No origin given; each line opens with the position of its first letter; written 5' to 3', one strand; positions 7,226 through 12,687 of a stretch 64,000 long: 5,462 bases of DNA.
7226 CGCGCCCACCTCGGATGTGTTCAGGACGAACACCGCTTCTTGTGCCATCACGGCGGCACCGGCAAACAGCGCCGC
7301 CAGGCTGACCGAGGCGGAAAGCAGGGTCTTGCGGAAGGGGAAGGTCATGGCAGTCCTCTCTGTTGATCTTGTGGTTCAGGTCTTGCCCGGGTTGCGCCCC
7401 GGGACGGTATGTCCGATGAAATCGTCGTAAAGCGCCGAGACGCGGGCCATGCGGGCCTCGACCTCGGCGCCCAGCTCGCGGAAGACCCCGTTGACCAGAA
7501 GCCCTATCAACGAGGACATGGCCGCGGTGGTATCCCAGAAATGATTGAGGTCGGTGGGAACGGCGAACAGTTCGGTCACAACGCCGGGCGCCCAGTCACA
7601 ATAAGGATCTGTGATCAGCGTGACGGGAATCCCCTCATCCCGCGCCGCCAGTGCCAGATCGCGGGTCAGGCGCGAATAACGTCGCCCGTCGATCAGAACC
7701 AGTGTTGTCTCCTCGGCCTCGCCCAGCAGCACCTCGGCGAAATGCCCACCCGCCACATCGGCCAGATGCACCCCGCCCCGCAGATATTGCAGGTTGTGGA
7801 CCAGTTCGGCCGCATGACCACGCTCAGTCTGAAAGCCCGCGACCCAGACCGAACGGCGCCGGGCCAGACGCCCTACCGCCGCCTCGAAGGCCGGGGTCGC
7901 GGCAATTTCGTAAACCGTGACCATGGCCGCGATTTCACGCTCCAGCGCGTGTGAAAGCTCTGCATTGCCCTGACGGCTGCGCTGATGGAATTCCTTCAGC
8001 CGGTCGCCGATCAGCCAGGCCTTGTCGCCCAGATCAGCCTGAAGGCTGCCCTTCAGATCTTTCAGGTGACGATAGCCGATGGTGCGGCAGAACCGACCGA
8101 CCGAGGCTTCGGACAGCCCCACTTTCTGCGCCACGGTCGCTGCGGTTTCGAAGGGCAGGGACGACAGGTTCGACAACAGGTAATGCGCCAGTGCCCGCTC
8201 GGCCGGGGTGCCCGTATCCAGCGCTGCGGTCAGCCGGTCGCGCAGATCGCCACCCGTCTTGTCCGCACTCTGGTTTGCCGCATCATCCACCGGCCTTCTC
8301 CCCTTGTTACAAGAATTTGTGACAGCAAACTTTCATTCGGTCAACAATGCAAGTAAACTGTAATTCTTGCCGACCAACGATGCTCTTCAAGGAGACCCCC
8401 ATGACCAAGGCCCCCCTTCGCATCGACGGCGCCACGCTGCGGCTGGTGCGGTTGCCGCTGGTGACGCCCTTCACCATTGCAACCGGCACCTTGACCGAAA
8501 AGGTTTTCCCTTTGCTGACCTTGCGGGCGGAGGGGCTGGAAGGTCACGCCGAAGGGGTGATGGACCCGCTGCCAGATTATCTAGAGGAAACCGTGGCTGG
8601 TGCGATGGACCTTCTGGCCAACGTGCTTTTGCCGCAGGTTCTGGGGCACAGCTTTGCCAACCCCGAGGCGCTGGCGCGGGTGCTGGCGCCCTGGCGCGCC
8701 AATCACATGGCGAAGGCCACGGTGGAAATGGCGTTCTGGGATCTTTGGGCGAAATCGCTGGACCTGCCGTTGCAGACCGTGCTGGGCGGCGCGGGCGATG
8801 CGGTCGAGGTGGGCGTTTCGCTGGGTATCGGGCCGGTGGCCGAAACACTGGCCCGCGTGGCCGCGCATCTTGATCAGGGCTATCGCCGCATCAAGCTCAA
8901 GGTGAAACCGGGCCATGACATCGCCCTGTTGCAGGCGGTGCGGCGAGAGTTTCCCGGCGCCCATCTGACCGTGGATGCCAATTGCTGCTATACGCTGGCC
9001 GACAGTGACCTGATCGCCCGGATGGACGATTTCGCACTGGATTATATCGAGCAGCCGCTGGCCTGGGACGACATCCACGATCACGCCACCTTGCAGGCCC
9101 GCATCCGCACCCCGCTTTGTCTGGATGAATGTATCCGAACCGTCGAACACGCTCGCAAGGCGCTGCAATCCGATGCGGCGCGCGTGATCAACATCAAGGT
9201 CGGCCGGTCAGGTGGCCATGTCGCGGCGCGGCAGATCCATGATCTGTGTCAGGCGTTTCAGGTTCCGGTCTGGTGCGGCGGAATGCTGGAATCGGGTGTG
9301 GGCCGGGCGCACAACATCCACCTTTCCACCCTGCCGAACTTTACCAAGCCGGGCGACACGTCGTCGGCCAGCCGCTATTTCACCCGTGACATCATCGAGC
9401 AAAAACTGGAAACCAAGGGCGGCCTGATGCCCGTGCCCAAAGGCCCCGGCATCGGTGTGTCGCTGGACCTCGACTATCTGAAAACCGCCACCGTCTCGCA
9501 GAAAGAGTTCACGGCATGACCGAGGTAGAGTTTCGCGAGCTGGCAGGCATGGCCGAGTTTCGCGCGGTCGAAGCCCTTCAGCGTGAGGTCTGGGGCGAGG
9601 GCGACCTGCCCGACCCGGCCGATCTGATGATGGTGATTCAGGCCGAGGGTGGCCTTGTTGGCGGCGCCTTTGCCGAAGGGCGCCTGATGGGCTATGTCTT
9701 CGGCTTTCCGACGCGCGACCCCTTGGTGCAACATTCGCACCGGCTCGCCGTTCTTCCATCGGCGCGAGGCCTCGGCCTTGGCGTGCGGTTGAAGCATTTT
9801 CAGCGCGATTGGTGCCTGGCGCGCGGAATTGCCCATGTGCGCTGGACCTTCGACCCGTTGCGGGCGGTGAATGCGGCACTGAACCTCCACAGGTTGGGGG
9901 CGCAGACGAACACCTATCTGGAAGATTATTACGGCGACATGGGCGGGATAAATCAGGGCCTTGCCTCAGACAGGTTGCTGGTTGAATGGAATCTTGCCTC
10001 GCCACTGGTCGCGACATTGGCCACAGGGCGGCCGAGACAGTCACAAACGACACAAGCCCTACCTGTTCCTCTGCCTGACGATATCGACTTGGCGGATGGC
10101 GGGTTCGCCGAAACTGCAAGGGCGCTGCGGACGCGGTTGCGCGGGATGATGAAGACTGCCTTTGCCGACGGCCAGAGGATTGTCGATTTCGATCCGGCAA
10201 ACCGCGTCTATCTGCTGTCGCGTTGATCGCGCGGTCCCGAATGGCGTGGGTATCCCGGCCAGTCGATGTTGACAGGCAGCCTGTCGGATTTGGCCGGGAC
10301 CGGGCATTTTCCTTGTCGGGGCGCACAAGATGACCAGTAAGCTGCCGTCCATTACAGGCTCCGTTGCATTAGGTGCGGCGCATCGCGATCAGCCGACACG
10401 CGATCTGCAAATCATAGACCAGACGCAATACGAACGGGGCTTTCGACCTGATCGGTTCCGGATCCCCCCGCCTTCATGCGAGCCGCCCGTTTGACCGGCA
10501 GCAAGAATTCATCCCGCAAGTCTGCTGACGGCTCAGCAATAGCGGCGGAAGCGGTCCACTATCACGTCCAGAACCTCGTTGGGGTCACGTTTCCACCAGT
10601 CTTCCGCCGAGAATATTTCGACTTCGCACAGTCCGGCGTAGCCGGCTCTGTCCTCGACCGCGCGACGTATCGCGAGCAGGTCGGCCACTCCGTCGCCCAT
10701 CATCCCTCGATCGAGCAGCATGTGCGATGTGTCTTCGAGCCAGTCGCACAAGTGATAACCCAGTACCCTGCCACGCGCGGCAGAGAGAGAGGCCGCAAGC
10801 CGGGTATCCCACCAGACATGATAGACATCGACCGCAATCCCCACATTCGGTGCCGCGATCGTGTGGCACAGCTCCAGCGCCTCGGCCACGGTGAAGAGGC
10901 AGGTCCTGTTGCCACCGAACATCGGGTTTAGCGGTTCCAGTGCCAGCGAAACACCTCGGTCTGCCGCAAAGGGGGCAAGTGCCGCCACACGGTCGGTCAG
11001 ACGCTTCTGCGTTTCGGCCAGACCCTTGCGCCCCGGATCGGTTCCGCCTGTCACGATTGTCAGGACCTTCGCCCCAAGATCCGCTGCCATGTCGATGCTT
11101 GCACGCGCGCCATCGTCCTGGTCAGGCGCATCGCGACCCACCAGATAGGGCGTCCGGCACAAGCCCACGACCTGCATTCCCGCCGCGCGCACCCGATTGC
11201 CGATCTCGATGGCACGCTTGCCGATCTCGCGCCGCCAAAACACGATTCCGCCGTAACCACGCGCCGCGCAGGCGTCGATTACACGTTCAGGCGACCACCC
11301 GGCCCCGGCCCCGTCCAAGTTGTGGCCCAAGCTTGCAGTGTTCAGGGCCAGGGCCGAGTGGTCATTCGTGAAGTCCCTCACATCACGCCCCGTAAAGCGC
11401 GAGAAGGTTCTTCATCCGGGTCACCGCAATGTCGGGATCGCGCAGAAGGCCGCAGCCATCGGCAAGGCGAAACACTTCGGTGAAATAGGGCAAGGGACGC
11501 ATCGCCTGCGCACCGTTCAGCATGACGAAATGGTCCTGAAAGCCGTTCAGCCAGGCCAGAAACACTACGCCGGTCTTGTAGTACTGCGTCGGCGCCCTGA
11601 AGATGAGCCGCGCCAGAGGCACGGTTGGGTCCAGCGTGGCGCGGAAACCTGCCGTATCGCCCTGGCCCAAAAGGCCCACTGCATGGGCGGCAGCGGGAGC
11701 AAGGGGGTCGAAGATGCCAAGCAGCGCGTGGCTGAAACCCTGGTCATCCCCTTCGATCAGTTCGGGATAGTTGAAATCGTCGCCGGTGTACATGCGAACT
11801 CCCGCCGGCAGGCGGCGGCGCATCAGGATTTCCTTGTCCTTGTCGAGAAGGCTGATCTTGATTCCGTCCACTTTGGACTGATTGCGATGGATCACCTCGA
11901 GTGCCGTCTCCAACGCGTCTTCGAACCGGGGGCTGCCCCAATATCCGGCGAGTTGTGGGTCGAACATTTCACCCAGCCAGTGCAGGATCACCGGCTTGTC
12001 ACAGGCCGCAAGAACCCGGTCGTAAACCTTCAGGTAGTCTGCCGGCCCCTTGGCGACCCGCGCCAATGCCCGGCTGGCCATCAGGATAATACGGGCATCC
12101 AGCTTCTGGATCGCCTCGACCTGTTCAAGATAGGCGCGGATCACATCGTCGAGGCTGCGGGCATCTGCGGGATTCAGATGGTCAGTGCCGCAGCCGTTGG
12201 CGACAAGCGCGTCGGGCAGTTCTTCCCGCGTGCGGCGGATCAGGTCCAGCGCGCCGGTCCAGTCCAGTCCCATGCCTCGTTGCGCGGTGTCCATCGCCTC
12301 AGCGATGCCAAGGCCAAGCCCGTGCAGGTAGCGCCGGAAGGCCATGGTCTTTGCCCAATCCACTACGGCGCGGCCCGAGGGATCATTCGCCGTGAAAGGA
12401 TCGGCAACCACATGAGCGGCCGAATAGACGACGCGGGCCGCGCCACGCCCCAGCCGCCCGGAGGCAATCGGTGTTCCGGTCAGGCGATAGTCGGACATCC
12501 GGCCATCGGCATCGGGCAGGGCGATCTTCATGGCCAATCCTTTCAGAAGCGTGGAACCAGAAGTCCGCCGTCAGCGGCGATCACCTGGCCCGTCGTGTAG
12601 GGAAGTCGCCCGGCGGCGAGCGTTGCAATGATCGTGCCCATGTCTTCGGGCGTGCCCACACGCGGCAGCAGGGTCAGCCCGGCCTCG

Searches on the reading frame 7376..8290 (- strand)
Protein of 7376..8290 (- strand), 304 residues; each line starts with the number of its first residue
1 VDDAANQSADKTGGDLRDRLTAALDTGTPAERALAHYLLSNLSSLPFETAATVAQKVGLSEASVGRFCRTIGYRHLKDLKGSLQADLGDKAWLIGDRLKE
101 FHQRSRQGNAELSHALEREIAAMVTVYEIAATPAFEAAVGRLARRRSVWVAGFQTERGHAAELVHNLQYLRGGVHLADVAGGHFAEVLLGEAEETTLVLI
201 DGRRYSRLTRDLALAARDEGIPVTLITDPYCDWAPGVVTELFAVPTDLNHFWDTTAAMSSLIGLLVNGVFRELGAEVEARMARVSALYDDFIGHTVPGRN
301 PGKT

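Call 7: search_protein_families(library=pfam, proteins=[window:7376-8290:-])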
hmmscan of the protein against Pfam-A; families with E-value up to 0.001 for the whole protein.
window:7376-8290:- (304 aa): 1 family
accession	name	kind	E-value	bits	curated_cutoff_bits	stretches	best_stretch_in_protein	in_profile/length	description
PF01418.23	HTH_6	-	2.2e-09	37.6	28.3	1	21-87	8-74/77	Helix-turn-helix domain, rpiR family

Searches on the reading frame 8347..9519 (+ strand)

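Call 7: search_protein_families(library=pfam, proteins=[window:8347-9519:+])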
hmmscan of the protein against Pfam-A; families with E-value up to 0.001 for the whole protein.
window:8347-9519:+ (390 aa): 2 families
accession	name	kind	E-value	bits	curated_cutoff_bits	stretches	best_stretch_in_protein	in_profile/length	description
PF13378.12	MR_MLE_C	-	6.4e-50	170.3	29.4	1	169-376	4-218/219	Enolase C-terminal domain-like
PF02746.21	MR_MLE_N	-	1.5e-13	51.4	22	1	35-147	10-117/117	Mandelate racemase / muconate lactonizing enzyme, N-terminal domain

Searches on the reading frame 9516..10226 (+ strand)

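Call 83: search_protein_families(library=pfam, proteins=[window:9516-10226:+], max_evalue=0.00001)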
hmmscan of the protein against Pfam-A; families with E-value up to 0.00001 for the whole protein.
window:9516-10226:+ (236 aa): 1 family
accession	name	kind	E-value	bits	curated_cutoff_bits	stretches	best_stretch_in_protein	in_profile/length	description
PF00583.31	Acetyltransf_1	-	5.5e-08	33.5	20.7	1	21-128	7-115/116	Acetyltransferase (GNAT) family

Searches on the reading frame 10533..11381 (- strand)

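Call 7: search_protein_families(library=pfam, proteins=[window:10533-11381:-])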
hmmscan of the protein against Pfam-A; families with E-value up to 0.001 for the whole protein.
window:10533-11381:- (282 aa): 1 family
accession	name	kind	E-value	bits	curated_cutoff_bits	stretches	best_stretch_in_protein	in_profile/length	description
PF01261.30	AP_endonuc_2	-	7.2e-34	118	31.1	1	35-267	1-243/249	Xylose isomerase-like TIM barrel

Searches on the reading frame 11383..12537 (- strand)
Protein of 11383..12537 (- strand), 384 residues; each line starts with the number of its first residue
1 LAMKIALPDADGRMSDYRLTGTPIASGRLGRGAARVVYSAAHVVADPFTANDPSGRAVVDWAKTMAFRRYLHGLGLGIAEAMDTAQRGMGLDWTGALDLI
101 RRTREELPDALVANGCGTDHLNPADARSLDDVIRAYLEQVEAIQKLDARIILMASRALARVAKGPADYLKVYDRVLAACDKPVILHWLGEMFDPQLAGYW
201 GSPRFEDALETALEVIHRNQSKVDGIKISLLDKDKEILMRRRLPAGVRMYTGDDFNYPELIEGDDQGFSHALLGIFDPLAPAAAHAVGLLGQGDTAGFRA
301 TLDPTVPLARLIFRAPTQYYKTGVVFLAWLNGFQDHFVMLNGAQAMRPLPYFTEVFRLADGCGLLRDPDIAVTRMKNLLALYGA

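Call 4: search_protein_families(library=pfam, proteins=[window:11383-12537:-])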
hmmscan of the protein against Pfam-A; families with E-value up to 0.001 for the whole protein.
window:11383-12537:- (384 aa): 1 family
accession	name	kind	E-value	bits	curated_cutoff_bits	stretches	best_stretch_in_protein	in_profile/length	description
PF06187.17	DUF993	-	5.3e-179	595.5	24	1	5-383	1-381/382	Protein of unknown function (DUF993)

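Call 44: search_protein_families(library=ncbifam, proteins=[window:11383-12537:-], max_evalue=1e-10)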
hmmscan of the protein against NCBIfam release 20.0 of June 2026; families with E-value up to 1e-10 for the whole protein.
window:11383-12537:- (384 aa): 0 families
